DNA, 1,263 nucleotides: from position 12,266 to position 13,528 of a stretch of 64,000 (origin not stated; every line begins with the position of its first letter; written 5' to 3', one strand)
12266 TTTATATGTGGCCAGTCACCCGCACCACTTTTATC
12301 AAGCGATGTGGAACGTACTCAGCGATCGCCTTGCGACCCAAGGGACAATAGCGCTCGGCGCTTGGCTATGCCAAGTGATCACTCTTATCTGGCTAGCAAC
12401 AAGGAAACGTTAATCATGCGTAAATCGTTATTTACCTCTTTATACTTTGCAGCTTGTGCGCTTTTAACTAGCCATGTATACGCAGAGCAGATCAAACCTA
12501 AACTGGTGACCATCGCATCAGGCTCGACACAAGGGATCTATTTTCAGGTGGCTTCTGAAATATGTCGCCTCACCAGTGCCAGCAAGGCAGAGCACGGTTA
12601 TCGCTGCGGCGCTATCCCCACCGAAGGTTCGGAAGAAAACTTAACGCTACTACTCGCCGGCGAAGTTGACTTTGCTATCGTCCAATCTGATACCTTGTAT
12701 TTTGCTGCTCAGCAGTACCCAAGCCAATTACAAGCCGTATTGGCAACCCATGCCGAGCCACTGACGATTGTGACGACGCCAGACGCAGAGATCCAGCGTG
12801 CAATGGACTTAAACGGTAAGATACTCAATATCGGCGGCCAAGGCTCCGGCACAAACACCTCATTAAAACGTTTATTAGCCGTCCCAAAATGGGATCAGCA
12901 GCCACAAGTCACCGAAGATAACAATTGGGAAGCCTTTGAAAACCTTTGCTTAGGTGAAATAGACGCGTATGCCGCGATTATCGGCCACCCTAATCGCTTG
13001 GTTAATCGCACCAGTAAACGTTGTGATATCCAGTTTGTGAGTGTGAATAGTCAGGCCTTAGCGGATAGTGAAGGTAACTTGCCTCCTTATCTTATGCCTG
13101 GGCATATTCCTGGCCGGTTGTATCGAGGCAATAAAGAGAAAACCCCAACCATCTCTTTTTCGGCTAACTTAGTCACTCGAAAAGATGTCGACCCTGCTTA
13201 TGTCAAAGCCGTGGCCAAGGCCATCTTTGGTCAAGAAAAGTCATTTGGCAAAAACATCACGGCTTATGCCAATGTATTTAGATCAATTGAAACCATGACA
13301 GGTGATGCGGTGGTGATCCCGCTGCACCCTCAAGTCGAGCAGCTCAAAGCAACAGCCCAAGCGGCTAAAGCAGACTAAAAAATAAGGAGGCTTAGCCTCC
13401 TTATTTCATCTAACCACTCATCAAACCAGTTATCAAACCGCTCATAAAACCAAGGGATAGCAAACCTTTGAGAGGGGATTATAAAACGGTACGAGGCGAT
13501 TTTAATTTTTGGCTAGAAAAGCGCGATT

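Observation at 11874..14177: LapD reduced to its periplasmic output domain, next to a LapG-like protease and a TAXI binding protein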

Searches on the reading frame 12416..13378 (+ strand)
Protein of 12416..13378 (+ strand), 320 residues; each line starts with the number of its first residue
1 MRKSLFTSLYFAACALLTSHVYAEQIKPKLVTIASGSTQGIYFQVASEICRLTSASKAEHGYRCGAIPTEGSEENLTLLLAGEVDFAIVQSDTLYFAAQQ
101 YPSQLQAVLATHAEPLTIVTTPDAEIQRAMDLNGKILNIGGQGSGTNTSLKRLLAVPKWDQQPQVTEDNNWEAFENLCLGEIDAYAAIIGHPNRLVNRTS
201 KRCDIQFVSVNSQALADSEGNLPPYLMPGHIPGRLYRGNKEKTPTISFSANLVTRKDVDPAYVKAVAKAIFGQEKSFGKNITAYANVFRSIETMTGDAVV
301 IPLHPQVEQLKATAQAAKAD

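Call 3: search_protein_families(library=pfam, proteins=[window:12416-13378:+], max_evalue=0.01)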
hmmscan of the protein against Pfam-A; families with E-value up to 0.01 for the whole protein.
window:12416-13378:+ (320 aa): 3 families
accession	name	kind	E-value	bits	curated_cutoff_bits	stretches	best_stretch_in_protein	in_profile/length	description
PF16868.10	NMT1_3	-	8e-41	141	27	1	33-305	1-279/289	NMT1-like family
PF09084.16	NMT1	-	1.5e-08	35.2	20.5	1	68-190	27-150/216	NMT1/THI5 like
PF12974.12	Phosphonate-bd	-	4.1e-05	23.5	27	1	61-275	28-218/242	ABC transporter, phosphonate, periplasmic substrate-binding protein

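Call 4: search_protein_families(library=ncbifam, proteins=[window:12416-13378:+], max_evalue=0.01)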
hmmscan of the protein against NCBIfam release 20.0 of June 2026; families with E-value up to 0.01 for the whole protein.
window:12416-13378:+ (320 aa): 2 families
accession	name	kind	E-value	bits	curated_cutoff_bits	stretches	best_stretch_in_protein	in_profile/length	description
TIGR02122.1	TRAP_TAXI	subfamily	7.4e-52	176.2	84.35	1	1-308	1-313/320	TAXI family TRAP transporter solute-binding subunit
TIGR01728.1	SsuA_fam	subfamily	2.7e-07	30.1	163.5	1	71-200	39-169/290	aliphatic sulfonate ABC transporter substrate-binding protein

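Call 50: search_solved_structures(query=window:12416-13378:+, max_evalue=0.001, show_alignments=2)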
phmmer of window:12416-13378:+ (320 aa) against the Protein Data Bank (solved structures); distinct sequences matched with E-value up to 0.001: 7.
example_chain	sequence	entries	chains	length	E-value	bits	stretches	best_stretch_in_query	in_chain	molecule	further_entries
9oz4_A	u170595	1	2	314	5.5e-41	143.9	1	28-308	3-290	TRAP transporter solute receptor, TAXI family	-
8s4j_A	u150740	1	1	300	2.4e-39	138.5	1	30-307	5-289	TAXI family TRAP transporter solute-binding subunit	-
9ibo_A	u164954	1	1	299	2.4e-39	138.5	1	30-307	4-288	TAXI family TRAP transporter solute-binding subunit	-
4ddd_A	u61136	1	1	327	7.7e-29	104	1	27-305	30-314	Immunogenic protein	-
1us4_A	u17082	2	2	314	1.6e-24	89.8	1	28-311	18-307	PUTATIVE GLUR0 LIGAND BINDING CORE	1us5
8u79_A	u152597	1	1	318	2.2e-24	89.3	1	29-311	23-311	Immunogenic protein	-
9ibp_A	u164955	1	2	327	1e-06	31.4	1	29-272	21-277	Immunogenic protein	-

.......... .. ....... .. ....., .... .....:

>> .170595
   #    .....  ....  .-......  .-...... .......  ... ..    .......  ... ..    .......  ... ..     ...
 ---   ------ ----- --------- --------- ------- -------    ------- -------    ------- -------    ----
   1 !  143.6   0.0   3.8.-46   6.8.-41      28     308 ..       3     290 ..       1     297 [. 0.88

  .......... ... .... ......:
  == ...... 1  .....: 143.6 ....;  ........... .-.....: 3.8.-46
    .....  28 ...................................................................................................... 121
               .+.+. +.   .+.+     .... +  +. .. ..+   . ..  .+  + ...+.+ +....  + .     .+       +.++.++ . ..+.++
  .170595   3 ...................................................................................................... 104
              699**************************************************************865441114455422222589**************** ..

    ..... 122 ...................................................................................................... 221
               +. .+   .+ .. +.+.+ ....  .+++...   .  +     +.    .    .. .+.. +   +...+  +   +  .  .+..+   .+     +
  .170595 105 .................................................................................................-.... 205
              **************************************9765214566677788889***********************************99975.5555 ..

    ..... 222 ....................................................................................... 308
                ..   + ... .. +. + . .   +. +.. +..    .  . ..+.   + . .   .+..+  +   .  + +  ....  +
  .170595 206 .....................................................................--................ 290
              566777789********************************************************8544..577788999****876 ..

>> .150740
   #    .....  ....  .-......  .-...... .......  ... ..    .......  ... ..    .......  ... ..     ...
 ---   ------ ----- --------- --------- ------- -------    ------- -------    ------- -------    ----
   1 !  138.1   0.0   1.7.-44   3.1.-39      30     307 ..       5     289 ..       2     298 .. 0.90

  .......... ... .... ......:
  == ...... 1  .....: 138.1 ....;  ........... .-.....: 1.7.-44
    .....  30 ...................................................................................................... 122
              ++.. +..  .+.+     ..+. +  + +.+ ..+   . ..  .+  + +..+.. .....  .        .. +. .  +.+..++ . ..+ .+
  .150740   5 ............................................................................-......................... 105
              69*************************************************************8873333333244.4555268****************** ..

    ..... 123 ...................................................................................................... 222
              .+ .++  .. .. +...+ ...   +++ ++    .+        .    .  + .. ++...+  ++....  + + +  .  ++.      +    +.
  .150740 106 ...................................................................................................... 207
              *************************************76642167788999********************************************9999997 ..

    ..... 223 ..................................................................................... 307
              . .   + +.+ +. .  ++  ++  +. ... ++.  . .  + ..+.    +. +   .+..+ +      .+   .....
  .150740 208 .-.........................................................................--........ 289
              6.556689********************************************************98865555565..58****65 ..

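Call 60: find_homologous_proteins(query=window:12416-13378:+, max_evalue=1e-30)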
Query window:12416-13378:+ (320 aa): 8 proteins with E <= 1e-30 among 2051 candidates.
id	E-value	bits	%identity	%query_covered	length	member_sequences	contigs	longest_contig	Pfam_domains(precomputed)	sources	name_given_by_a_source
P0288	3.0e-209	711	100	100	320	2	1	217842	PF09084.17,PF16868.11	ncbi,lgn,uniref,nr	ncbi:TAXI family TRAP transporter solute-binding subunit [Motilimonas eburnea]|uniref:TAXI family TR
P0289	2.2e-169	580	81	100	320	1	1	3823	PF09084.17,PF16868.11,PF12974.13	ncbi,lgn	-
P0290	1.8e-168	577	81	99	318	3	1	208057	PF09084.17,PF16868.11,PF12974.13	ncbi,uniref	ncbi:TAXI family TRAP transporter solute-binding subunit [Motilimonas sp. KMU-193]|uniref:TAXI famil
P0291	1.3e-154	532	78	97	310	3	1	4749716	PF09084.17,PF16868.11,PF12974.13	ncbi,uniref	ncbi:TAXI family TRAP transporter solute-binding subunit [Motilimonas cestriensis]|uniref:TAXI famil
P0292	1.1e-145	502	78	91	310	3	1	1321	PF09084.17,PF16868.11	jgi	jgi:TRAP transporter TAXI family solute receptor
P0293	8.9e-124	431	68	88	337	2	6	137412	PF16868.11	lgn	-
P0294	2.0e-45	173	37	86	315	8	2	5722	PF16868.11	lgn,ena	-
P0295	3.7e-42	163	36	89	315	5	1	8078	PF16868.11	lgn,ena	-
